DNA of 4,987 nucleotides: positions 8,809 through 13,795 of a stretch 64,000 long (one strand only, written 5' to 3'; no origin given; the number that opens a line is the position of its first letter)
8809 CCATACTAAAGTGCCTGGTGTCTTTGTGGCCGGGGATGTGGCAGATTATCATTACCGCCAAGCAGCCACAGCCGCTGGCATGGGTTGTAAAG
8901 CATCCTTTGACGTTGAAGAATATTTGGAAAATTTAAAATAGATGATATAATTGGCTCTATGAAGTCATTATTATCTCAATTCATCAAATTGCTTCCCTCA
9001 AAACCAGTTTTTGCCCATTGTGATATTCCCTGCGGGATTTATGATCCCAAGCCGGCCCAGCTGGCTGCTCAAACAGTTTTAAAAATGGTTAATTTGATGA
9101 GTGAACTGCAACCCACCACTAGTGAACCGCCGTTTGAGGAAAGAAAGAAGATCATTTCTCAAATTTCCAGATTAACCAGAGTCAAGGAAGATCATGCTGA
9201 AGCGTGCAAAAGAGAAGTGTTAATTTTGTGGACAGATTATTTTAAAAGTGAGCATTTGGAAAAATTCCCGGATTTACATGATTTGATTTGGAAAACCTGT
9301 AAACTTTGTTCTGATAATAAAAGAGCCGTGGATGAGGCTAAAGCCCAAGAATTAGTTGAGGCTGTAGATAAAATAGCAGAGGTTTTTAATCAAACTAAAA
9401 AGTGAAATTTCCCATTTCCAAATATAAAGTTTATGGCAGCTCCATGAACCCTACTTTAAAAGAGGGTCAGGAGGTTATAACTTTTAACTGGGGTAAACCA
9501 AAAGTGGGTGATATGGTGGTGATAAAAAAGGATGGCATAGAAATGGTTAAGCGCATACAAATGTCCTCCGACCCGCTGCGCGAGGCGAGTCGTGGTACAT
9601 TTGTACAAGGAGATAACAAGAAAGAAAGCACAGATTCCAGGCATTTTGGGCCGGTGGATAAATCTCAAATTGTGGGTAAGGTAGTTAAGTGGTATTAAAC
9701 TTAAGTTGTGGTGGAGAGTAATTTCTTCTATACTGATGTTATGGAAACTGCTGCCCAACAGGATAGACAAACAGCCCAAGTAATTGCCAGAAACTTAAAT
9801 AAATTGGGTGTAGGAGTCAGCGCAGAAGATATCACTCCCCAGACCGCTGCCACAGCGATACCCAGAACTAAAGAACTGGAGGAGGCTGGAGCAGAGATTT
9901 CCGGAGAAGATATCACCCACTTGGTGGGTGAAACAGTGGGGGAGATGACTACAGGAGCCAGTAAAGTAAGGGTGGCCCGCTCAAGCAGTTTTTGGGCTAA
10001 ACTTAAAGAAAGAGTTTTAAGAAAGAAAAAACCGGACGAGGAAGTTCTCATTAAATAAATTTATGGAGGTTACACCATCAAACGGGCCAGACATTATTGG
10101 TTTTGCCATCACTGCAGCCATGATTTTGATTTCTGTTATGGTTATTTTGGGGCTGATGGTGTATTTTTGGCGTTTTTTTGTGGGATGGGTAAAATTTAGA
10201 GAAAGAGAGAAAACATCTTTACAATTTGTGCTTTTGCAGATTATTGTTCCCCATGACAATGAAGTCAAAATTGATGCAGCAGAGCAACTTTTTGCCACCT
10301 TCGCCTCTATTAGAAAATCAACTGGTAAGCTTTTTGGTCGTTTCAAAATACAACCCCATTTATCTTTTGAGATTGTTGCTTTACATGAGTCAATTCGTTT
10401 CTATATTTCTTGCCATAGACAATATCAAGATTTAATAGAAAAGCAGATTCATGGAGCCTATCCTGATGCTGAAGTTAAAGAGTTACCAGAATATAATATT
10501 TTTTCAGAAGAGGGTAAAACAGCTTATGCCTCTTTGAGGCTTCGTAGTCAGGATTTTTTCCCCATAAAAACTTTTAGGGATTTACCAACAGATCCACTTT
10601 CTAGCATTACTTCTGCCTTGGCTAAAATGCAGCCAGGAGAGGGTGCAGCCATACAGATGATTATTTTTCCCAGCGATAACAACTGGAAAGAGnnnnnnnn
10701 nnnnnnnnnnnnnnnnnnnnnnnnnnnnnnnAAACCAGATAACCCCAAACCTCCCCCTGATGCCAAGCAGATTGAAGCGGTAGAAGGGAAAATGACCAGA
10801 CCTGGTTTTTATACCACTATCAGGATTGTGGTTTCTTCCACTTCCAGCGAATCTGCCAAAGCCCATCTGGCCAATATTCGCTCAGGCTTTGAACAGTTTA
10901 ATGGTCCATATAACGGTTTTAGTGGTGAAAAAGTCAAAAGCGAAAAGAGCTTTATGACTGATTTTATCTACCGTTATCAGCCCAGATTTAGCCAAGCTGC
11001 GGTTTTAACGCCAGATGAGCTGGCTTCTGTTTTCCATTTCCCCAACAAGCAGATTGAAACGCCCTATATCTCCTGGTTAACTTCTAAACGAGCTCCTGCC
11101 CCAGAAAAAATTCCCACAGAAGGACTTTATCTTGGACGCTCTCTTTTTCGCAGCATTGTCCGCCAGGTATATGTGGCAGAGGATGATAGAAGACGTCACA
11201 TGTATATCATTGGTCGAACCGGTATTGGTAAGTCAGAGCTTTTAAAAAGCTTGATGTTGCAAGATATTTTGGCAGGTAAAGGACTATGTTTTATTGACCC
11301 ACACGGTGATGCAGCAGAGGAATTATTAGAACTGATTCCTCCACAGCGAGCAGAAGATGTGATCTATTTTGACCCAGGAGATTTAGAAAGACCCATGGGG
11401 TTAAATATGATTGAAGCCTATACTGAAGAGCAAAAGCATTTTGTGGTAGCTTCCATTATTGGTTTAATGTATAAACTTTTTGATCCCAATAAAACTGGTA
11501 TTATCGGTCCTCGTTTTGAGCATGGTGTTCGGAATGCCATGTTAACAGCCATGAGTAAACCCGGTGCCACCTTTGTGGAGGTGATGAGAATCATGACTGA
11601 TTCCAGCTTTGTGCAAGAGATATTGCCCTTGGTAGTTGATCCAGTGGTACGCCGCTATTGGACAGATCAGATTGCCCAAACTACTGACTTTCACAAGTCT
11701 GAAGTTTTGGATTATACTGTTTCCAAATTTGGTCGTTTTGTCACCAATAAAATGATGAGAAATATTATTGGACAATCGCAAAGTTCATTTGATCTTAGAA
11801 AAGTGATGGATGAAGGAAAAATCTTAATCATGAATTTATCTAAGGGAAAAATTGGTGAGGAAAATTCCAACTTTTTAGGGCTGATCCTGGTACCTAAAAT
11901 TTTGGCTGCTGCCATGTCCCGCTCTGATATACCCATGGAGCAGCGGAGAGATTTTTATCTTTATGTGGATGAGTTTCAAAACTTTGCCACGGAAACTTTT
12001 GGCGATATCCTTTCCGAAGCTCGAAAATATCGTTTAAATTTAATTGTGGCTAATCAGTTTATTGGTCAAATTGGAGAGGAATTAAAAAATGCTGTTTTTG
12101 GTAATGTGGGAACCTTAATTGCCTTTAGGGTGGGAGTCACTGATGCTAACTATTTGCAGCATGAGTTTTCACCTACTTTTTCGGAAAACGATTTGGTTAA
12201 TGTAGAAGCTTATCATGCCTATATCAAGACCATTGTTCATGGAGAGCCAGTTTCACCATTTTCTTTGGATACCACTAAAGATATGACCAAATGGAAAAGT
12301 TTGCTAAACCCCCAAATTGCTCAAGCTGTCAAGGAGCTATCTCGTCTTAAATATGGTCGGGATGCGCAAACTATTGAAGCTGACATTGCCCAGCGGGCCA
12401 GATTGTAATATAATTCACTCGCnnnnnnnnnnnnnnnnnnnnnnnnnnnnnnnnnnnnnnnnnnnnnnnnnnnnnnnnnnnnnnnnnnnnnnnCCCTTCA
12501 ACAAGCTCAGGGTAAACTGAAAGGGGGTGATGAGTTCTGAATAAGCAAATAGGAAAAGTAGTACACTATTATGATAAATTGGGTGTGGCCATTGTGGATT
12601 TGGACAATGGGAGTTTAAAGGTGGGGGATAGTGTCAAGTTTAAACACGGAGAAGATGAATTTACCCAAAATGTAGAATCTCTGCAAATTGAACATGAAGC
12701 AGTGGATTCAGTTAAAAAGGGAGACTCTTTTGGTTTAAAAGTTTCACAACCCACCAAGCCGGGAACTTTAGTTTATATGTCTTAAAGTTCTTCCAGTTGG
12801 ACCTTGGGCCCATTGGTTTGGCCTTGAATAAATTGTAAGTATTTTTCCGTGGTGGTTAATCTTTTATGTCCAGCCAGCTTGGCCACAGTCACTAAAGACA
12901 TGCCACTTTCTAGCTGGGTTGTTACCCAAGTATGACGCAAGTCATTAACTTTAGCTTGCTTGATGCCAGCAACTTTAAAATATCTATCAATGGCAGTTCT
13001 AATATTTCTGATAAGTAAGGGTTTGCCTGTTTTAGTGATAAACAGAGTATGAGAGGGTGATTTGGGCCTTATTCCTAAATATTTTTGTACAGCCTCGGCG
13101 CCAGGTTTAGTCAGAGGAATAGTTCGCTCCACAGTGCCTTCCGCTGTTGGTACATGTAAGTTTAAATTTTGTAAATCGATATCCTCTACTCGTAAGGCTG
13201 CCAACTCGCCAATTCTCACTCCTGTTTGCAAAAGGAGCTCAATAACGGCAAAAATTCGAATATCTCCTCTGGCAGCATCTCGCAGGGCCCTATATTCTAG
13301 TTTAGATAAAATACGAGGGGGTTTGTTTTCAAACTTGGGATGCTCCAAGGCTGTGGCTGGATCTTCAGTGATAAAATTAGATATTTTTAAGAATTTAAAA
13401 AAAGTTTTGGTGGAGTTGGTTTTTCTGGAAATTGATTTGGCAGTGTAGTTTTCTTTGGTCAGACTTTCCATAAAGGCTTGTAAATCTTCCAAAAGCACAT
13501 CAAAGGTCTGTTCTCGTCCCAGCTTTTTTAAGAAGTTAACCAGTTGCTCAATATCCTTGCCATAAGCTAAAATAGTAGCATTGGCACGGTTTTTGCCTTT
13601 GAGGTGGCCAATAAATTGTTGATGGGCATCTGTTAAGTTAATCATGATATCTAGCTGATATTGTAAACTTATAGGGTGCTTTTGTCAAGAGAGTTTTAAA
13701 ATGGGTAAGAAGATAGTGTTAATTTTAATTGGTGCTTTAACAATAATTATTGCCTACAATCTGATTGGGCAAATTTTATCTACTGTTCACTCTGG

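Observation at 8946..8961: Recurrent -10 box (often TGnTATAAT) placed 6-8 nt upstream of start codons, suggesting widespread leaderless translation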

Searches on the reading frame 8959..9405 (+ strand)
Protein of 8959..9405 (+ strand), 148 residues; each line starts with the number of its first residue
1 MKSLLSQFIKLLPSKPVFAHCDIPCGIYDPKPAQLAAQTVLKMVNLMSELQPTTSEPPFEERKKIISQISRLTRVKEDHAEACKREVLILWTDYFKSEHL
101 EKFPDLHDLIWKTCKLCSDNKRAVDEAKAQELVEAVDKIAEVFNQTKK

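Call 10: find_encoding_contigs(protein=window:8959-9405:+, flank=3000, max_places=4)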
Protein window:8959-9405:+ (148 aa): 1 contig read that carries it; 1 place shown.
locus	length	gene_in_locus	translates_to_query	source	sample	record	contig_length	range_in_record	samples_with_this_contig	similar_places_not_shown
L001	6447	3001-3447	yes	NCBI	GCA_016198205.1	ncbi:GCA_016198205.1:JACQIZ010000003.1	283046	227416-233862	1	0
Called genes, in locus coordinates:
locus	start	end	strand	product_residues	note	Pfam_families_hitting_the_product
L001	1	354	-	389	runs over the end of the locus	PF00989:PAS (faint), PF00512:HisKA, PF02518:HATPase_c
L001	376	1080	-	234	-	PF00175:NAD_binding_1, PF08030:NAD_binding_6 (weak)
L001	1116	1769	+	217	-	PF01569:PAP2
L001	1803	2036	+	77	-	-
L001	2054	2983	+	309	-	PF00890:FAD_binding_2 (faint), PF01266:DAO (faint), PF03486:HI0933_like (faint), PF07992:Pyr_redox_2, PF13738:Pyr_redox_3, PF00070:Pyr_redox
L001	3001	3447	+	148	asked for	PF09055:Sod_Ni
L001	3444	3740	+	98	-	PF10502:Peptidase_S26 (weak), PF00717:Peptidase_S24 (weak), PF10502:Peptidase_S26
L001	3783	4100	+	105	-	-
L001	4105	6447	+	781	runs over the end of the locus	PF26449:DUF8128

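Call 40: search_protein_families(library=pfam, proteins=[window:8959-9405:+], max_evalue=0.01)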
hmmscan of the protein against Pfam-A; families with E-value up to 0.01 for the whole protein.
window:8959-9405:+ (148 aa): 1 family
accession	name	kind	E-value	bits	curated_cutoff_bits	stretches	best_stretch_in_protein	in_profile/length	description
PF09055.16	Sod_Ni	-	1.1e-42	146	25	1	17-147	3-127/127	Nickel-containing superoxide dismutase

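Call 55: find_related_loci(query=window:8959-9405:+, collection=metagenome_contigs, flank=2000)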
Query window:8959-9405:+ (148 aa) in metagenome_contigs; peptide patterns used: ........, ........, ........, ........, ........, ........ (x = any residue, [..] = any of these).
400 stretches matched a pattern; 54 encode a relative of the query (tblastn E <= 1e-3); 54 distinct loci.
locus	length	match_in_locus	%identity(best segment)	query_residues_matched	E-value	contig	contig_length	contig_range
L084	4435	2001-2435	80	4-148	1e-79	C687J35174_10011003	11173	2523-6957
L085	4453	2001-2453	72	1-148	1e-68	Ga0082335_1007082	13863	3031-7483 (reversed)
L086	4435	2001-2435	71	3-148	6e-67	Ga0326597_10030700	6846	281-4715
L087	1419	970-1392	70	4-148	7e-70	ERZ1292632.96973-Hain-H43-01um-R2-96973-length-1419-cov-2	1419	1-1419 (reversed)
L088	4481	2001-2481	71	1-148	2e-65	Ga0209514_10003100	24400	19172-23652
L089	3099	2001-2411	69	1-148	5e-65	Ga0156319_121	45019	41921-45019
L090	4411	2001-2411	69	1-148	5e-65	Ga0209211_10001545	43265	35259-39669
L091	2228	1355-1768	69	4-148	1e-65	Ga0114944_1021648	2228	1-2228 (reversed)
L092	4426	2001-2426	65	1-148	3e-62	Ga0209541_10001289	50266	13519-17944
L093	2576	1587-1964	70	13-147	3e-60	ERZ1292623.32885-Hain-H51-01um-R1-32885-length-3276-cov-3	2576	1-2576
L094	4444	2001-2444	58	1-148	2e-59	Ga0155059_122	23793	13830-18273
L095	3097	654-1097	58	1-148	2e-59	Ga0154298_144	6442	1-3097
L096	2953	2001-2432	57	4-147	2e-56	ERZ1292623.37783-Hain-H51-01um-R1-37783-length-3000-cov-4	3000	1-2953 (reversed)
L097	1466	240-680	54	1-147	1e-57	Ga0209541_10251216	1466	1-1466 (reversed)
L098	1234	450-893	58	1-148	5e-58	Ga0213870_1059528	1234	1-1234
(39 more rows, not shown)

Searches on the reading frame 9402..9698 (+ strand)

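Call 69: search_protein_families(library=pfam, proteins=[window:9402-9698:+], max_evalue=0.001)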
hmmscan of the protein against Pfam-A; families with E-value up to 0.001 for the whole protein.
window:9402-9698:+ (98 aa): 2 families
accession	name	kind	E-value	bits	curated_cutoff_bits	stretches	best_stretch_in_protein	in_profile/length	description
PF10502.14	Peptidase_S26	-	6.2e-17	62.5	22.9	2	66-95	135-164/168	Signal peptidase, peptidase S26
PF00717.28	Peptidase_S24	-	4.4e-06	26.8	23.3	1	9-58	39-88/116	Peptidase S24-like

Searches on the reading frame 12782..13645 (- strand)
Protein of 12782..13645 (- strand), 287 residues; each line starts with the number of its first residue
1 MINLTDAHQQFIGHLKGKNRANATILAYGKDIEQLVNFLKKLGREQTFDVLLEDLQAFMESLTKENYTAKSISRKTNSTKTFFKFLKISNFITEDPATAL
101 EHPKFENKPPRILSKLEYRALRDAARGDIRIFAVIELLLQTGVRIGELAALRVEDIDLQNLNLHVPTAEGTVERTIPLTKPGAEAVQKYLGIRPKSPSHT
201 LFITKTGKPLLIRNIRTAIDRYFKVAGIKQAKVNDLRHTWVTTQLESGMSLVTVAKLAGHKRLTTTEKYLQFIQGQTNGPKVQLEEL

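Call 76: search_protein_families(library=pfam, proteins=[window:12782-13645:-], max_evalue=0.001)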
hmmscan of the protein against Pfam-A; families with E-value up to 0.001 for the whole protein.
window:12782-13645:- (287 aa): 3 families
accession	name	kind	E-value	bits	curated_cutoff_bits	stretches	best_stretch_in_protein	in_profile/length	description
PF00589.27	Phage_integrase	-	6.6e-31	107.8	27.1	1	113-271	3-167/172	Phage integrase family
PF02899.23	Phage_int_SAM_1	-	2.3e-13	50.6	22.3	1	9-87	2-80/83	Phage integrase, N-terminal SAM-like domain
PF13495.12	Phage_int_SAM_4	-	3.2e-06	27.9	27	1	9-84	3-76/85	Phage integrase, N-terminal SAM-like domain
